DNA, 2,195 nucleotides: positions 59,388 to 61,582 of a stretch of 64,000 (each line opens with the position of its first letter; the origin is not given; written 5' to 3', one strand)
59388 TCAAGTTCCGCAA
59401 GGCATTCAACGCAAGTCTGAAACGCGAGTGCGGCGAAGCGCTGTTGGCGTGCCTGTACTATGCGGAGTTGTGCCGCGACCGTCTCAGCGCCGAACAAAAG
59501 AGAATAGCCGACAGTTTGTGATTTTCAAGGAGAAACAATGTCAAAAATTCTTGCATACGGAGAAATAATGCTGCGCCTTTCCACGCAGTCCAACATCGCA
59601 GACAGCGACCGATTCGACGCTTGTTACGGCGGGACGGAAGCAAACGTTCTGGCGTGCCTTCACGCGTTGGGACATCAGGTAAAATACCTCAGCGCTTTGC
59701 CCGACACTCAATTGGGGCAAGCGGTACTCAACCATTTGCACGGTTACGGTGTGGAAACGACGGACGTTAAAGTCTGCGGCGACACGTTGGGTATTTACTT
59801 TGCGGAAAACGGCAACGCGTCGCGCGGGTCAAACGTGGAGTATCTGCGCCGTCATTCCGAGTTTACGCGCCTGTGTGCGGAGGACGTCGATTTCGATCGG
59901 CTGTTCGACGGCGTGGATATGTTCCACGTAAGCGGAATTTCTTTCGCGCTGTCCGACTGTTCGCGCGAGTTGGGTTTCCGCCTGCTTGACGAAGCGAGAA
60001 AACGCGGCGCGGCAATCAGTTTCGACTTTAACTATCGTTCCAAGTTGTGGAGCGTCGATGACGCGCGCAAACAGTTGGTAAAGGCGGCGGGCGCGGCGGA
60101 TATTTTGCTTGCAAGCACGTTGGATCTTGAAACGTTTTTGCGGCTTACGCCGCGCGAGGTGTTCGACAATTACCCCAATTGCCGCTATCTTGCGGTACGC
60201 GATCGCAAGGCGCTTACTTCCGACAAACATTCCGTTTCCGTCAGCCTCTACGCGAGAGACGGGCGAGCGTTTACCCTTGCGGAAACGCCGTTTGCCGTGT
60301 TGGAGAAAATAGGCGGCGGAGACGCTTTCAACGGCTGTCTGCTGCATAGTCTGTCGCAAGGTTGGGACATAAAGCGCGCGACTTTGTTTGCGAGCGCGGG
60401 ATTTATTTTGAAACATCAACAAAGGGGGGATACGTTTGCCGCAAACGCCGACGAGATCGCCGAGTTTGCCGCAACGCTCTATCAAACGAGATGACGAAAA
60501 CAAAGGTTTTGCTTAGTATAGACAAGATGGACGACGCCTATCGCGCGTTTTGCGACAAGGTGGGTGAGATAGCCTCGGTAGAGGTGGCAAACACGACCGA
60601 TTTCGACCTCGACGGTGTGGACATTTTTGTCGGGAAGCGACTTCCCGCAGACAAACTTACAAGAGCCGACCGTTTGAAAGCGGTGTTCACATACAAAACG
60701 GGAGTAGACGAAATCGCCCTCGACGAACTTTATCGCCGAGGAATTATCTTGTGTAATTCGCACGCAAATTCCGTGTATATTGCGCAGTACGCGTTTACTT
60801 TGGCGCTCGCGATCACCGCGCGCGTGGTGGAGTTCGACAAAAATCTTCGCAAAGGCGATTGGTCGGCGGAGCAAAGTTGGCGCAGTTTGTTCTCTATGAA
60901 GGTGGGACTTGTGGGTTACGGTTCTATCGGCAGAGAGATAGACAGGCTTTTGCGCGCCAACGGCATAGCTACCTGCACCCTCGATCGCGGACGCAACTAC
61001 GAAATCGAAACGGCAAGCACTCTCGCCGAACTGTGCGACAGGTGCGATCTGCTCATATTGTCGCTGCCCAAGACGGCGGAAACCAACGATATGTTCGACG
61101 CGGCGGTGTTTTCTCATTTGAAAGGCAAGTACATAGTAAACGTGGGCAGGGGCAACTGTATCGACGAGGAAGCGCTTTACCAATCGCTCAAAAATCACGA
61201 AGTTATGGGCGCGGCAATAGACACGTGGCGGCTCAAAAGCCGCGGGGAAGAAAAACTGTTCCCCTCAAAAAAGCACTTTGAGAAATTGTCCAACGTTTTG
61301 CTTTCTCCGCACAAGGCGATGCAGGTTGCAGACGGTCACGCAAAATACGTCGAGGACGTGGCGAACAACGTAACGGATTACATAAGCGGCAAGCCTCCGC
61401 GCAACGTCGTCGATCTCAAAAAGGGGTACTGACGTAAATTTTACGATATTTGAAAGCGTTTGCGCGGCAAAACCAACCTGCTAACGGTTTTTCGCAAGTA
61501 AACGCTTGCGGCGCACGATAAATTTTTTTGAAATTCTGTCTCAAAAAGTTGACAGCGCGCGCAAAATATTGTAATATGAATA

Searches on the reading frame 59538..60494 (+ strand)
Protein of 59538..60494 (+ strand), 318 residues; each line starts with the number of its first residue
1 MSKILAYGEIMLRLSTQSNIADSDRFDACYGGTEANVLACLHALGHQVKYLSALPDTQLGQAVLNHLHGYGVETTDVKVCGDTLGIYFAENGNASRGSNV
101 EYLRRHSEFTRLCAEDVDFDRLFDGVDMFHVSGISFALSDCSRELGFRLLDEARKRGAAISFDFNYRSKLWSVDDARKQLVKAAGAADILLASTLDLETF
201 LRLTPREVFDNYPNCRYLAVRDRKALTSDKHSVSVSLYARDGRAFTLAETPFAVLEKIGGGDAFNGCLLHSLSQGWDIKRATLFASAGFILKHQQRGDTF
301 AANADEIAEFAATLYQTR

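Call 54: search_protein_families(library=pfam, proteins=[window:59538-60494:+], max_evalue=0.00001)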
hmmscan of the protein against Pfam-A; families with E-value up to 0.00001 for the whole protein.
window:59538-60494:+ (318 aa): 1 family
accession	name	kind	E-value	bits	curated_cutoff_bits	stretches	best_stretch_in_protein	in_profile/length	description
PF00294.29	PfkB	-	4.2e-25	89.2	25.8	1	1-287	1-284/302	pfkB family carbohydrate kinase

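Call 61: find_encoding_contigs(protein=window:59538-60494:+, flank=4000, max_places=10)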
Protein window:59538-60494:+ (318 aa): 6 contigs read that carry it; 4 places shown.
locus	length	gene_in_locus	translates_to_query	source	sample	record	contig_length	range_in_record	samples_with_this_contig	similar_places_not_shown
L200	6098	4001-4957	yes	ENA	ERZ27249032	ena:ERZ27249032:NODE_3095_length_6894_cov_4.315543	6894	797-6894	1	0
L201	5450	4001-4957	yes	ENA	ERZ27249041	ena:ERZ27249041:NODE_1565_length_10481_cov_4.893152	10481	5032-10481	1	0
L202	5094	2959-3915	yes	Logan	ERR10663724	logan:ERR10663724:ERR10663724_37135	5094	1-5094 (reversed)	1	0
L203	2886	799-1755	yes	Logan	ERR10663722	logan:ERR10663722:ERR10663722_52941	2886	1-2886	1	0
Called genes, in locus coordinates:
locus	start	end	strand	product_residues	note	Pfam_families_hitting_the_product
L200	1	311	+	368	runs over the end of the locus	?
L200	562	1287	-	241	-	PF07638:Sigma70_ECF (faint), PF04542:Sigma70_r2, PF04539:Sigma70_r3 (weak), PF01381:HTH_3 (faint), PF08281:Sigma70_r4_2, PF04545:Sigma70_r4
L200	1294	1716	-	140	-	PF13581:HATPase_c_2, PF02518:HATPase_c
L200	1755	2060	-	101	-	PF01740:STAS, PF13466:STAS_2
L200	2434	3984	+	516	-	-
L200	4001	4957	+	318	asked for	PF00294:PfkB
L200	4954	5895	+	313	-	PF00389:2-Hacid_dh, PF02826:2-Hacid_dh_C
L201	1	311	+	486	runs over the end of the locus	PF09547:SpoIVA_ATPase, PF20438:SpoIVA_middle, PF20439:SpoIVA_C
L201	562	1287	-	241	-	PF07638:Sigma70_ECF (faint), PF04542:Sigma70_r2, PF04539:Sigma70_r3 (weak), PF01381:HTH_3 (faint), PF08281:Sigma70_r4_2, PF04545:Sigma70_r4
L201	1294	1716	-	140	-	PF13581:HATPase_c_2, PF02518:HATPase_c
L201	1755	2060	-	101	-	PF01740:STAS, PF13466:STAS_2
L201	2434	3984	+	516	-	-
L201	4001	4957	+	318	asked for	PF00294:PfkB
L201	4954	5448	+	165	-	?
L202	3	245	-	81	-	?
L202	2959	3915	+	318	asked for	PF00294:PfkB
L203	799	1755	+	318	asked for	PF00294:PfkB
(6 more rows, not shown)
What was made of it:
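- Tried and rejected: I looked through neighbouring genes (PfkB look-up, call 61).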

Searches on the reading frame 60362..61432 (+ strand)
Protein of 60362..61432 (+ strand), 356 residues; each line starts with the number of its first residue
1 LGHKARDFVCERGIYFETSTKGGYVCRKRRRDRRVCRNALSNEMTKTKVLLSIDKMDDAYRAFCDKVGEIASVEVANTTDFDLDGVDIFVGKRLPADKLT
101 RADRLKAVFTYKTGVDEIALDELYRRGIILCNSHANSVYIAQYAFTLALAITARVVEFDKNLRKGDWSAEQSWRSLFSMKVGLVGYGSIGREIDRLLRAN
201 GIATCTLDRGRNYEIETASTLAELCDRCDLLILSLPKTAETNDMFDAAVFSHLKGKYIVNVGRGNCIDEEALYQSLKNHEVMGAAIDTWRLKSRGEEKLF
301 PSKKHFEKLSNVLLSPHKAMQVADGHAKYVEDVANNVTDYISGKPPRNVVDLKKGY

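Call 54: search_protein_families(library=pfam, proteins=[window:60362-61432:+], max_evalue=0.00001)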
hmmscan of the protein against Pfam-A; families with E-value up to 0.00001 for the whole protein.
window:60362-61432:+ (356 aa): 2 families
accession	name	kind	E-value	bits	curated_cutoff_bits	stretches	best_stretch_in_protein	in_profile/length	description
PF02826.25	2-Hacid_dh_C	-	1.6e-35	122.5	25.1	1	146-319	2-178/178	D-isomer specific 2-hydroxyacid dehydrogenase, NAD binding domain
PF00389.36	2-Hacid_dh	-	8.6e-11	42.1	24.6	1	83-350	40-133/134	D-isomer specific 2-hydroxyacid dehydrogenase, catalytic domain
